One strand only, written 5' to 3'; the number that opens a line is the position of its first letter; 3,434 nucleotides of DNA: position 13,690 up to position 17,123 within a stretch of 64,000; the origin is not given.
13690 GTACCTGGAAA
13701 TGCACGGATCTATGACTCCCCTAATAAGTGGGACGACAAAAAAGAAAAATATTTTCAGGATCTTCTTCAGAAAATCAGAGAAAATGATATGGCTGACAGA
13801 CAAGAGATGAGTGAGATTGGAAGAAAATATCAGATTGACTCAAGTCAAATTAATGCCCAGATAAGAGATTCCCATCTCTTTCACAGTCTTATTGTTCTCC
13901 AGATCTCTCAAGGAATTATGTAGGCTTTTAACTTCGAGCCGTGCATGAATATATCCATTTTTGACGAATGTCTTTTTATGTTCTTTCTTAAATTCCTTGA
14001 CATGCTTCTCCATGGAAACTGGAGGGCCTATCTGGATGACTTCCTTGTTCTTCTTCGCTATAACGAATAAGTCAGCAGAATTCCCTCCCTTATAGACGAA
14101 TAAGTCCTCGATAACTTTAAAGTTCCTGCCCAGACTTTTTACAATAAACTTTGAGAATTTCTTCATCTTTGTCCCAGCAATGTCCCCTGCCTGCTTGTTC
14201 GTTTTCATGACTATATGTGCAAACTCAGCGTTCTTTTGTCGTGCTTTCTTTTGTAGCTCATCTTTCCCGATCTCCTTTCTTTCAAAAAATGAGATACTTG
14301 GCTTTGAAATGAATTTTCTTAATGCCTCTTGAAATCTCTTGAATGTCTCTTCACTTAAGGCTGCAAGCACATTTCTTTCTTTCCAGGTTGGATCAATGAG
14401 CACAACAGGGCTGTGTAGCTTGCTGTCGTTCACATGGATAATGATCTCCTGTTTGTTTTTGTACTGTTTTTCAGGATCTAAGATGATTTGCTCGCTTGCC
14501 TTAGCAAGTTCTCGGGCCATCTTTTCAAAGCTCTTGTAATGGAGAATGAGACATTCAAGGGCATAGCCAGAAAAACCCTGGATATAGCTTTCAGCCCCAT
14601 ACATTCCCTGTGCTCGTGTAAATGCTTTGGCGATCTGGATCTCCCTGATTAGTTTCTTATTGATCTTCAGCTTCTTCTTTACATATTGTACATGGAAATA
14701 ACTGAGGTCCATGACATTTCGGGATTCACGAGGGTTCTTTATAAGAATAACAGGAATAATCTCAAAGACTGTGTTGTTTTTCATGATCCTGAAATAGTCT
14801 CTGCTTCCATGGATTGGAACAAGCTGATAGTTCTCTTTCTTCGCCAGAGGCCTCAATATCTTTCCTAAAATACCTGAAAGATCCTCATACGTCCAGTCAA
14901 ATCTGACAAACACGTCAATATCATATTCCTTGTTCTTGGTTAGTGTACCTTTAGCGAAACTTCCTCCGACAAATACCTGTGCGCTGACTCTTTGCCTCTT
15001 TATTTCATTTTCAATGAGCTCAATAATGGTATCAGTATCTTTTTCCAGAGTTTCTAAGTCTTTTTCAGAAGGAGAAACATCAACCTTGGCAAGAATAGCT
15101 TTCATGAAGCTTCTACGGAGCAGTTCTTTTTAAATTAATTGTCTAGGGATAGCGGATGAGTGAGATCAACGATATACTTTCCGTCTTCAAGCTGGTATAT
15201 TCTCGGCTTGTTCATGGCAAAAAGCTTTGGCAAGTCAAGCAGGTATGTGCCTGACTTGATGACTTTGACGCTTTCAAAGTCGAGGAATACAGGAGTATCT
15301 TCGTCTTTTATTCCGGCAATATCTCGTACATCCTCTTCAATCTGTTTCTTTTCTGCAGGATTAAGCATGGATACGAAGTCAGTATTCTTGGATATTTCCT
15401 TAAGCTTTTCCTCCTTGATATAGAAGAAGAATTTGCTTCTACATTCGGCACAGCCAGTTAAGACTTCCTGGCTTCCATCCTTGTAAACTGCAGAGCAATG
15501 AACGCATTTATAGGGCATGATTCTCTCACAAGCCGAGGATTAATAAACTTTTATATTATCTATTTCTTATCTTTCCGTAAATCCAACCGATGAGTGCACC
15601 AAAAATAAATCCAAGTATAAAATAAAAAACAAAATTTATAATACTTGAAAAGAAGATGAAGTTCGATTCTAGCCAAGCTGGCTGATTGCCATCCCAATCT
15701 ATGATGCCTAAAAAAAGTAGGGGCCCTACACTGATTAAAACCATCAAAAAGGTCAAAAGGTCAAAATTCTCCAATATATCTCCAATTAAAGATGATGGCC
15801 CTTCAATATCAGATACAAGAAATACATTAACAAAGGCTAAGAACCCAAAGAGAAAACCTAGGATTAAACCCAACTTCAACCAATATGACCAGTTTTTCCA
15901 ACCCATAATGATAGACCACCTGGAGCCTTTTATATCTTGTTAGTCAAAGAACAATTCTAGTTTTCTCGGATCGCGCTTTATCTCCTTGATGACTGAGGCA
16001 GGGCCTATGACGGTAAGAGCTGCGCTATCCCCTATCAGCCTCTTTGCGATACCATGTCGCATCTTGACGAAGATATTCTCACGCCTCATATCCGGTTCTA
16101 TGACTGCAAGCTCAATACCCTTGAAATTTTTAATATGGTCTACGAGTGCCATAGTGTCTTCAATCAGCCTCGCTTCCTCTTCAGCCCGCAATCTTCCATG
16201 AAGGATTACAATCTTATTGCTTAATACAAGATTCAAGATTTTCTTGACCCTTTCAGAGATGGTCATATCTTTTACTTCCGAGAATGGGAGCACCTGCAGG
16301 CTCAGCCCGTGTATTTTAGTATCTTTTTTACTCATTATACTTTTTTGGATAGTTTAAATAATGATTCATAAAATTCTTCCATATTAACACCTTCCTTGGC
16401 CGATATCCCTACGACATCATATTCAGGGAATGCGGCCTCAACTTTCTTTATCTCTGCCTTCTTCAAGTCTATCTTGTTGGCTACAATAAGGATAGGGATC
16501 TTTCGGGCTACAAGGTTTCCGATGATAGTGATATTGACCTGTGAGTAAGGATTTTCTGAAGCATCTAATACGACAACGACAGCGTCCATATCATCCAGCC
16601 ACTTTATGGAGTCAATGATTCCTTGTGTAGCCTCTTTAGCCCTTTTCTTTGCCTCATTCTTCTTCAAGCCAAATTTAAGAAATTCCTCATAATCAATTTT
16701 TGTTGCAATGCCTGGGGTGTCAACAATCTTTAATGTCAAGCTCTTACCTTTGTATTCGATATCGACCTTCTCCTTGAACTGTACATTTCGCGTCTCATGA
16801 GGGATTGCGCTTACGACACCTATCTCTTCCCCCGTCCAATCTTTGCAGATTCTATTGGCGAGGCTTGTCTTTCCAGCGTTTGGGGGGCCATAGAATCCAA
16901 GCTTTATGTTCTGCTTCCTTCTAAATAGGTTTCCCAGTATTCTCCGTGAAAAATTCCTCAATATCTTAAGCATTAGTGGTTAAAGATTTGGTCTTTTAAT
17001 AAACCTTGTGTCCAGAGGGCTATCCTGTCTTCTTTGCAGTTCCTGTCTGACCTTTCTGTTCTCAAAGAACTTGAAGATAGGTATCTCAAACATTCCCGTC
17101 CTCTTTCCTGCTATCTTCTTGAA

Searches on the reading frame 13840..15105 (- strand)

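Call 61: search_protein_families(library=pfam, proteins=[window:13840-15105:-], max_evalue=0.001)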
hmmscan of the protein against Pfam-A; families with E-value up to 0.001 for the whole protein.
window:13840-15105:- (421 aa): 3 families
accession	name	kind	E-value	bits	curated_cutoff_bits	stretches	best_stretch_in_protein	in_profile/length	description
PF09249.16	tRNA_NucTransf2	-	7.6e-30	103.9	27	1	155-275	2-113/113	tRNA nucleotidyltransferase, second domain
PF01909.29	NTP_transf_2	-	1e-07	32.7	21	1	31-81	4-47/93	Nucleotidyltransferase domain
PF18144.7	SMODS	-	8.4e-06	26.5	26.5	1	9-122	13-133/164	Second Messenger Oligonucleotide or Dinucleotide Synthetase domain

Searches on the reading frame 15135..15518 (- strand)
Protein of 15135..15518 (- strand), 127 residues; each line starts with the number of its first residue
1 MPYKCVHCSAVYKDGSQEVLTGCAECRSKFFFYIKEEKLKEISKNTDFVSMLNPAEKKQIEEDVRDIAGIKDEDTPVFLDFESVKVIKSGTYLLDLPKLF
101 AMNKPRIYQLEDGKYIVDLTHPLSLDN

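Call 61: search_protein_families(library=pfam, proteins=[window:15135-15518:-], max_evalue=0.001)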
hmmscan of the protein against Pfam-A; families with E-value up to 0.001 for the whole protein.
window:15135-15518:- (127 aa): 1 family
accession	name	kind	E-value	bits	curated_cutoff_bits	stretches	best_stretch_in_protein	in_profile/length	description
PF09845.14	OapC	-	4e-20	72.9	23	1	2-120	1-128/133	Origin-associated protein OapC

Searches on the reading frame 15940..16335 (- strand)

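Call 61: search_protein_families(library=pfam, proteins=[window:15940-16335:-], max_evalue=0.001)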
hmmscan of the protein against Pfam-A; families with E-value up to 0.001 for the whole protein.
window:15940-16335:- (131 aa): 1 family
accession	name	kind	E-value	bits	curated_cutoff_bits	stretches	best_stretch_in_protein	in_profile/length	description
PF09846.14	OapB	-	3.4e-17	62.7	27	1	22-125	2-98/104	Origin-associated protein OapB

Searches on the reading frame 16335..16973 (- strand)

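Call 61: search_protein_families(library=pfam, proteins=[window:16335-16973:-], max_evalue=0.001)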
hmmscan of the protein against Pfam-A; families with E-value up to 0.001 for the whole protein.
window:16335-16973:- (212 aa): 11 families
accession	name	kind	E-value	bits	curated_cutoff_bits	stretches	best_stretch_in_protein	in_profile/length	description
PF01926.29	MMR_HSR1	-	1.2e-15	58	21.9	1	25-167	2-113/113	50S ribosome-binding GTPase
PF00009.33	GTP_EFTU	-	2.3e-11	44.1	26.5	1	126-207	90-184/188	Elongation factor Tu GTP binding domain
PF02421.24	FeoB_N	-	2.3e-06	27.6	27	1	26-202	4-153/156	Ferrous iron transport protein B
PF16897.10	MMR_HSR1_Xtn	-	5.2e-06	26.8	35.2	1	159-207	56-102/106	C-terminal region of MMR_HSR1 domain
PF03193.22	RsgA_GTPase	-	6.8e-06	26.5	30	0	129-205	23-104/174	RsgA GTPase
PF08477.19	Roc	-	7.3e-06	26.6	27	0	24-88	1-65/119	Ras of Complex, Roc, domain of DAPkinase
PF00071.28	Ras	-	8.8e-06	25.8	21.6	0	143-207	87-158/162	Ras family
PF00025.27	Arf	-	4.7e-05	23.4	22.3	0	126-174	79-131/174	ADP-ribosylation factor family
PF00735.24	Septin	-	6.5e-05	22.8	26.2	1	27-97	9-80/280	Septin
PF00004.35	AAA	-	0.00028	21.8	21.2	0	27-168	3-111/131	ATPase family associated with various cellular activities (AAA)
PF09439.16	SRPRB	-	0.00092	19.1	25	0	27-173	8-124/178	Signal recognition particle receptor beta subunit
